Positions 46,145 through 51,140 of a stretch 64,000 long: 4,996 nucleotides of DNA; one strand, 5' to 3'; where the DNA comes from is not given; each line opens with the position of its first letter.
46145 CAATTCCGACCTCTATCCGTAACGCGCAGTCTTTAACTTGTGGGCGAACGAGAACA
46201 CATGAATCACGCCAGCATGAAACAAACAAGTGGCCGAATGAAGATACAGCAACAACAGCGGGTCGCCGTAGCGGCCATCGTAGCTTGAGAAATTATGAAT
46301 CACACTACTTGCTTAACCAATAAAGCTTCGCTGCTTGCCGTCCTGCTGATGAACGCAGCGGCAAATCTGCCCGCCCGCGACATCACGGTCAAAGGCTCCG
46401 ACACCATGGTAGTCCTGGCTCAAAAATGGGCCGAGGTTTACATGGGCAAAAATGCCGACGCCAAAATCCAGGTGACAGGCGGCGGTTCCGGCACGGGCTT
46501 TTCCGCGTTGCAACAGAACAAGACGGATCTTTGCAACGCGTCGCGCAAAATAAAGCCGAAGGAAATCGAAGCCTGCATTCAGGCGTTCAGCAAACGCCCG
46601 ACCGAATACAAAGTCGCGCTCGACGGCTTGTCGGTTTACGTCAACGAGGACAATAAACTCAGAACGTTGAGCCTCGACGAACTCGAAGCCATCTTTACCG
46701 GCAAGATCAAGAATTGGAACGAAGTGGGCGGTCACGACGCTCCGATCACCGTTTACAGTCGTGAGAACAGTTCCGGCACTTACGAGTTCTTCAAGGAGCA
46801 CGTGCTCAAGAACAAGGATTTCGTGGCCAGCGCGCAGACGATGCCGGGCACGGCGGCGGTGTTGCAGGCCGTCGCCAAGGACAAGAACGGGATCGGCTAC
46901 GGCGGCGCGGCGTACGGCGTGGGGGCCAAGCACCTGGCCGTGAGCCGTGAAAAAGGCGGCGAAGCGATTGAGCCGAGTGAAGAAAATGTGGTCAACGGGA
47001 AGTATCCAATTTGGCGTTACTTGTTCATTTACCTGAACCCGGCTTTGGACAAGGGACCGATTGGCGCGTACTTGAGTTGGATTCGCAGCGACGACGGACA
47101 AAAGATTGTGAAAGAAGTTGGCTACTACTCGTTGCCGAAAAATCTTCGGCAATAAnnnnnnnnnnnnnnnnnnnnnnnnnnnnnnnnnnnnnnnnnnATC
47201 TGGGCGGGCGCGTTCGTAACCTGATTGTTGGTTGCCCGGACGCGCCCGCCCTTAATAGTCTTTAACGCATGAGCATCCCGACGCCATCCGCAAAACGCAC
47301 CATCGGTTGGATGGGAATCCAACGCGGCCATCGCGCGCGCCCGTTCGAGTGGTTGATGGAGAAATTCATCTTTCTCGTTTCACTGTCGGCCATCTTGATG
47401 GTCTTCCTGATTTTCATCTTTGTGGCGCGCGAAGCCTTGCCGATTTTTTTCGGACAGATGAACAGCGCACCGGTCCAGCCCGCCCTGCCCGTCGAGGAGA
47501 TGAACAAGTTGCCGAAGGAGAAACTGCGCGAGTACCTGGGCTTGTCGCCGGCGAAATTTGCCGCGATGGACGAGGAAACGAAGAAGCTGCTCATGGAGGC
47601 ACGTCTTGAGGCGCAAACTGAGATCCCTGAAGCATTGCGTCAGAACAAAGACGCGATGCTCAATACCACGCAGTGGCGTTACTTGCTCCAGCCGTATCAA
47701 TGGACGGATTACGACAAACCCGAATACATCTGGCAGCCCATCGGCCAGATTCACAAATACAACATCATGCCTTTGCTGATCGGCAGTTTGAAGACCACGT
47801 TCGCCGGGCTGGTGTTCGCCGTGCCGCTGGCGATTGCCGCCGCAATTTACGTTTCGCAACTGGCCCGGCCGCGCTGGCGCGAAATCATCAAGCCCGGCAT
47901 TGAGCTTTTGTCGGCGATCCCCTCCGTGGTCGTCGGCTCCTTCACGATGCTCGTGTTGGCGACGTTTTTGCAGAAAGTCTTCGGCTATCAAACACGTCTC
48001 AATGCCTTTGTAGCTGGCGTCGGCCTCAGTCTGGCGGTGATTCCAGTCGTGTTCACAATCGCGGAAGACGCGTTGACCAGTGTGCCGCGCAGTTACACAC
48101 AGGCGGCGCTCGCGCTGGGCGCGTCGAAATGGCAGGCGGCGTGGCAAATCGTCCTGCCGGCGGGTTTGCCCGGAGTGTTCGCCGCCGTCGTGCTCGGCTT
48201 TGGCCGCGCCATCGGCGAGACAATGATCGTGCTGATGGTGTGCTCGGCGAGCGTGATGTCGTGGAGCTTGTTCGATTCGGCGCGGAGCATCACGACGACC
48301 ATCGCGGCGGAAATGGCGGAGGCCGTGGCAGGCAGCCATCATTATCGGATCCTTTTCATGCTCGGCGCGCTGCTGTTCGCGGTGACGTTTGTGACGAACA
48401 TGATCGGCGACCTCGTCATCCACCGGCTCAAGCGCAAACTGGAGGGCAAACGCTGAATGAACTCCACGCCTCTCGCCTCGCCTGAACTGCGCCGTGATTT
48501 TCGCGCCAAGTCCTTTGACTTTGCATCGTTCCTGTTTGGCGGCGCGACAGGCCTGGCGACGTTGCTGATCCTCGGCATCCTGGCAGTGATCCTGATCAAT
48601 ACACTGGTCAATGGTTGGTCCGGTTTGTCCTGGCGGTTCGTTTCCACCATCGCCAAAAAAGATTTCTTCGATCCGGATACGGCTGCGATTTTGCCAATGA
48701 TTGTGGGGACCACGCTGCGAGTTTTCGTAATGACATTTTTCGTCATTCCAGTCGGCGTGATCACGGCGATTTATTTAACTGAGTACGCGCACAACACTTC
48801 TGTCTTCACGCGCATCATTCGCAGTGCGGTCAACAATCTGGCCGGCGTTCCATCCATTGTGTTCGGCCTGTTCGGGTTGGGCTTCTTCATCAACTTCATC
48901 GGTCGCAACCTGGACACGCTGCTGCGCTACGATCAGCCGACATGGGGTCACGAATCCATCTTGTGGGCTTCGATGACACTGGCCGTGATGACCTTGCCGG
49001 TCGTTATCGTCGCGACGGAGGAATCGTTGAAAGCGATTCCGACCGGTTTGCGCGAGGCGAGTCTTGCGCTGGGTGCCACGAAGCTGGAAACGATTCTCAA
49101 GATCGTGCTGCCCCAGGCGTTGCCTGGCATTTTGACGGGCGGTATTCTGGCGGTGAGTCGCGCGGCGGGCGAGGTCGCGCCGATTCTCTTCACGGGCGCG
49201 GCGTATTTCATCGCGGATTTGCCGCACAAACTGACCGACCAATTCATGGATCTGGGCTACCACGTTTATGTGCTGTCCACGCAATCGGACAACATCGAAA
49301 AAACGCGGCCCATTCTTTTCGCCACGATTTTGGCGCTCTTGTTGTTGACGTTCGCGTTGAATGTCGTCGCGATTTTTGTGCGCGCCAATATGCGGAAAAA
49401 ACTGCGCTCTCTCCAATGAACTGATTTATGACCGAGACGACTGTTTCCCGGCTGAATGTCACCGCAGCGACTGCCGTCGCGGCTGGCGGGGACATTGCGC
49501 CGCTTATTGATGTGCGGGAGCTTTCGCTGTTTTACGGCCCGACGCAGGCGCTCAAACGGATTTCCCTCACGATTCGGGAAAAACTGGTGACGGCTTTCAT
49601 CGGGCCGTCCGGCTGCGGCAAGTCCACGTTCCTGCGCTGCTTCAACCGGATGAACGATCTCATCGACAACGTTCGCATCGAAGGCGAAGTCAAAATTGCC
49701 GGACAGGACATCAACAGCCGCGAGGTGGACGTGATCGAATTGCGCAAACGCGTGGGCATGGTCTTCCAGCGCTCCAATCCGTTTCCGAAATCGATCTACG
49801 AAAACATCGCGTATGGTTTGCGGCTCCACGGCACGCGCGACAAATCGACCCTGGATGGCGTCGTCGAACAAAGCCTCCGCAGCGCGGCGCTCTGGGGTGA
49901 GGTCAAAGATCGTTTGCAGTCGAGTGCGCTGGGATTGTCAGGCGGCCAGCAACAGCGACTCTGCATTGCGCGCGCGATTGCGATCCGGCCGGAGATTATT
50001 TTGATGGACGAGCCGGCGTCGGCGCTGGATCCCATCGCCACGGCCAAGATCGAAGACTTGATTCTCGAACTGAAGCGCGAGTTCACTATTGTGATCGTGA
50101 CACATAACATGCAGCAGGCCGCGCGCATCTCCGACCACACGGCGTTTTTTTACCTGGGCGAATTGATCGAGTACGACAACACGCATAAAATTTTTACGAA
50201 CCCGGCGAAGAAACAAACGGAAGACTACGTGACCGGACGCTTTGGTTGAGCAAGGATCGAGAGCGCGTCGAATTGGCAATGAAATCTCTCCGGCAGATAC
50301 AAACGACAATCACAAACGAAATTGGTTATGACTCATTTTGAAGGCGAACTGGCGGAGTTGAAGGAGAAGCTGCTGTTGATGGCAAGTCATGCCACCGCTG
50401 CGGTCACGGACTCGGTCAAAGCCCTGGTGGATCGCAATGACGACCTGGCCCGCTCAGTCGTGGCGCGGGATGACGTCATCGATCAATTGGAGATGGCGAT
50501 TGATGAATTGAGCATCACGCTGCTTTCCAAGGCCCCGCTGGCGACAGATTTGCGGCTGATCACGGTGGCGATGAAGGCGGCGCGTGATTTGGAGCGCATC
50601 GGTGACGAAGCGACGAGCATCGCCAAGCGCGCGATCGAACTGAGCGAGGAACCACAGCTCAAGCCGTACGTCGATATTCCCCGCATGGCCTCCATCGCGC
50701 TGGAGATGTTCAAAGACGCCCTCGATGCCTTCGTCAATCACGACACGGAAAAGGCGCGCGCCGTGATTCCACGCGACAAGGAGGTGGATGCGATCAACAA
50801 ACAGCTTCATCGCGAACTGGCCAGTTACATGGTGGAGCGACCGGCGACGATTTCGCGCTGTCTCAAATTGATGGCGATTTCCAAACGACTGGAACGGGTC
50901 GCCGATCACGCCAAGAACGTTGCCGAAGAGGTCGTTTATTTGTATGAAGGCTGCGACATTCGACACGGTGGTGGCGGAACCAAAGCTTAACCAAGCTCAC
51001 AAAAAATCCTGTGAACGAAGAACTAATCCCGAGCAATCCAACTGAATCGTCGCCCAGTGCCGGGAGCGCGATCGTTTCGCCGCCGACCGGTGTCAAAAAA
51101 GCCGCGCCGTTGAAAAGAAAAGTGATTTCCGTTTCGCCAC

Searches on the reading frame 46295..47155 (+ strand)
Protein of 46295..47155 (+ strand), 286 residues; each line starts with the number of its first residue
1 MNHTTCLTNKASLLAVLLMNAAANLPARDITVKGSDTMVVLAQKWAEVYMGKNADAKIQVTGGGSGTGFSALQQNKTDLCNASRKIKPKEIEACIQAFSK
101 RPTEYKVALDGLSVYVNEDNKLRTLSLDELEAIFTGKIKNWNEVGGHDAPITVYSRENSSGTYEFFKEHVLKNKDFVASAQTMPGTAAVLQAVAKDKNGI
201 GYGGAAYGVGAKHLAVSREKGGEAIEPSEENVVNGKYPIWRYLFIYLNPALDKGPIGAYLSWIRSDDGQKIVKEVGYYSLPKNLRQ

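Call 4: search_protein_families(library=pfam, proteins=[window:46295-47155:+])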
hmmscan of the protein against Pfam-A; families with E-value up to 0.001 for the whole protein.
window:46295-47155:+ (286 aa): 3 families
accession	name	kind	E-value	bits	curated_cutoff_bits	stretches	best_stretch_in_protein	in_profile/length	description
PF12849.12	PBP_like_2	-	2.1e-42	146.1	27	1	26-266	7-266/267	PBP superfamily domain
PF12727.12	PBP_like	-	1.8e-12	47.2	27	1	48-206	3-153/193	PBP superfamily domain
PF13531.11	SBP_bac_11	-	4e-06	27.2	25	1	43-277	14-226/227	Bacterial extracellular solute-binding protein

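Call 24: search_protein_families(library=ncbifam, proteins=[window:46295-47155:+])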
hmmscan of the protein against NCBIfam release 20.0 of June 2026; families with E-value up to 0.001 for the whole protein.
window:46295-47155:+ (286 aa): 3 families
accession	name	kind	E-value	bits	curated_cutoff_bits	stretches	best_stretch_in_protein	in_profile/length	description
TIGR02136.1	ptsS_2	subfamily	6.4e-75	252.1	206.6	1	22-278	33-293/295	phosphate ABC transporter substrate-binding protein PstS family protein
TIGR00975.1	3a0107s03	equivalog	5.6e-14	51.9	205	1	30-175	1-156/315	phosphate ABC transporter substrate-binding protein PstS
TIGR04505.1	PtsS_plasma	equivalog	0.00038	20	175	1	145-207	201-263/334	phosphate ABC transporter substrate-binding protein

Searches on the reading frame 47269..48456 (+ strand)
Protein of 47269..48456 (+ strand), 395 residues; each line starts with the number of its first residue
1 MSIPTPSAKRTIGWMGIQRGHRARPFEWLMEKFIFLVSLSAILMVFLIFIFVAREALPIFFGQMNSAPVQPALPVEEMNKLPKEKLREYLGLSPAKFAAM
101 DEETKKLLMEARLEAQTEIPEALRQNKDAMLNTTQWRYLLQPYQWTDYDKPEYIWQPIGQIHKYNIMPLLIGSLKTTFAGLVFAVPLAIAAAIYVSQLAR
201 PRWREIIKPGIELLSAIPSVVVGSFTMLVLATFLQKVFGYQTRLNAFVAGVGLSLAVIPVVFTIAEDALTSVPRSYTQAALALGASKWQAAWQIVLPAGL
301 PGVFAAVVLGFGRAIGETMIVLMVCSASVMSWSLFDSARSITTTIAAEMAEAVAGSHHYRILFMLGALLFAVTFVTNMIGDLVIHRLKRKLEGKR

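Call 4: search_protein_families(library=pfam, proteins=[window:47269-48456:+])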
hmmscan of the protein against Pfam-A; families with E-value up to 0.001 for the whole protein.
window:47269-48456:+ (395 aa): 1 family
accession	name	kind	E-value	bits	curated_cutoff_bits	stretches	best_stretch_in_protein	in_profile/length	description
PF00528.27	BPD_transp_1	-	5.7e-19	69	26.4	1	185-388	2-183/184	Binding-protein-dependent transport system inner membrane component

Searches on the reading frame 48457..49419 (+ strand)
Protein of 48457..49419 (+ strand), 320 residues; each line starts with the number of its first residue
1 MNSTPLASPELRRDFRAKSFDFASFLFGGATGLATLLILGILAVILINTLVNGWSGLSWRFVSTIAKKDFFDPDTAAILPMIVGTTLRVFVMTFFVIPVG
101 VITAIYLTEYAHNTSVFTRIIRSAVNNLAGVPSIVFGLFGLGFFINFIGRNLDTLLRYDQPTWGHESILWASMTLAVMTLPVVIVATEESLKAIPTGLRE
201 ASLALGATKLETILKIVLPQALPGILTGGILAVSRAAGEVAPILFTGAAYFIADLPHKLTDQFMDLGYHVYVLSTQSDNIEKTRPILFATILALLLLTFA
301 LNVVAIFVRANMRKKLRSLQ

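Call 4: search_protein_families(library=pfam, proteins=[window:48457-49419:+])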
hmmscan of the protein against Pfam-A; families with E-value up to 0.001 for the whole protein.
window:48457-49419:+ (320 aa): 1 family
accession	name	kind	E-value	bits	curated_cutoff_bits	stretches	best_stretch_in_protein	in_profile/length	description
PF00528.27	BPD_transp_1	-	1.4e-18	67.7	26.4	1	97-315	2-181/184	Binding-protein-dependent transport system inner membrane component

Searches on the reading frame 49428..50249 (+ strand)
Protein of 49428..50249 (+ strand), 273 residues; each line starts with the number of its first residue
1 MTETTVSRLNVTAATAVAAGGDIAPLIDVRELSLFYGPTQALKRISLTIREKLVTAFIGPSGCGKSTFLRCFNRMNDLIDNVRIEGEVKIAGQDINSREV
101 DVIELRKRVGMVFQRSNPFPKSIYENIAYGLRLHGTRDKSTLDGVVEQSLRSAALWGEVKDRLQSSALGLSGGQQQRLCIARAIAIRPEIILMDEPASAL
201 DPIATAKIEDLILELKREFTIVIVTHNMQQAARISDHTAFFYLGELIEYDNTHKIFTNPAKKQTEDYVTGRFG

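Call 4: search_protein_families(library=pfam, proteins=[window:49428-50249:+])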
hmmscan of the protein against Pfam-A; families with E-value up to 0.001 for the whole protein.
window:49428-50249:+ (273 aa): 4 families
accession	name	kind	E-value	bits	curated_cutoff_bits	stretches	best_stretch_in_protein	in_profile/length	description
PF00005.33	ABC_tran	-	1.7e-29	103.6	25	1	42-197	1-136/137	ABC transporter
PF13304.12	AAA_21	-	6.8e-11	43.2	27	2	158-228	226-300/304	AAA domain, putative AbiEii toxin, Type IV TA system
PF02463.25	SMC_N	-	5.8e-07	29.6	40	1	52-234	24-205/220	RecF/RecN/SMC N terminal domain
PF13401.12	AAA_22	-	0.00081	20.2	27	0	51-153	4-82/130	AAA domain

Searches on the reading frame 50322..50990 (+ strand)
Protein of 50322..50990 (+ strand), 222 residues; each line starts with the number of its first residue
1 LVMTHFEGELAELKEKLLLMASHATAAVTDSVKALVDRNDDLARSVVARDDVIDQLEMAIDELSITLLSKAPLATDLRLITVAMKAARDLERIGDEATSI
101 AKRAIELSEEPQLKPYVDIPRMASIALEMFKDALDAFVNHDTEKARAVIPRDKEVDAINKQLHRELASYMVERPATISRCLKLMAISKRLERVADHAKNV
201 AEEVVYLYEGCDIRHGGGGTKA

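Call 4: search_protein_families(library=pfam, proteins=[window:50322-50990:+])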
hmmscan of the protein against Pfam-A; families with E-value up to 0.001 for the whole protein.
window:50322-50990:+ (222 aa): 1 family
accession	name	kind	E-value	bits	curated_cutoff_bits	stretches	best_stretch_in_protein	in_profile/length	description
PF01895.24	PhoU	-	5.2e-44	149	23.5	2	119-204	1-89/89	PhoU domain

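Call 24: search_protein_families(library=ncbifam, proteins=[window:50322-50990:+])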
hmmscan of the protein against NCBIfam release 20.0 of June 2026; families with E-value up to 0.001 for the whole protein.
window:50322-50990:+ (222 aa): 2 families
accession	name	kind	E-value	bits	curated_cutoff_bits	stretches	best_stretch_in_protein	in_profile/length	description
TIGR02135.1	phoU_full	equivalog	3.4e-63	213.1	130.25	1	5-211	2-210/212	phosphate signaling complex protein PhoU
NF008332.0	PRK11115.1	equivalog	5.4e-43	147.2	342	1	4-217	12-226/239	phosphate signaling complex protein PhoU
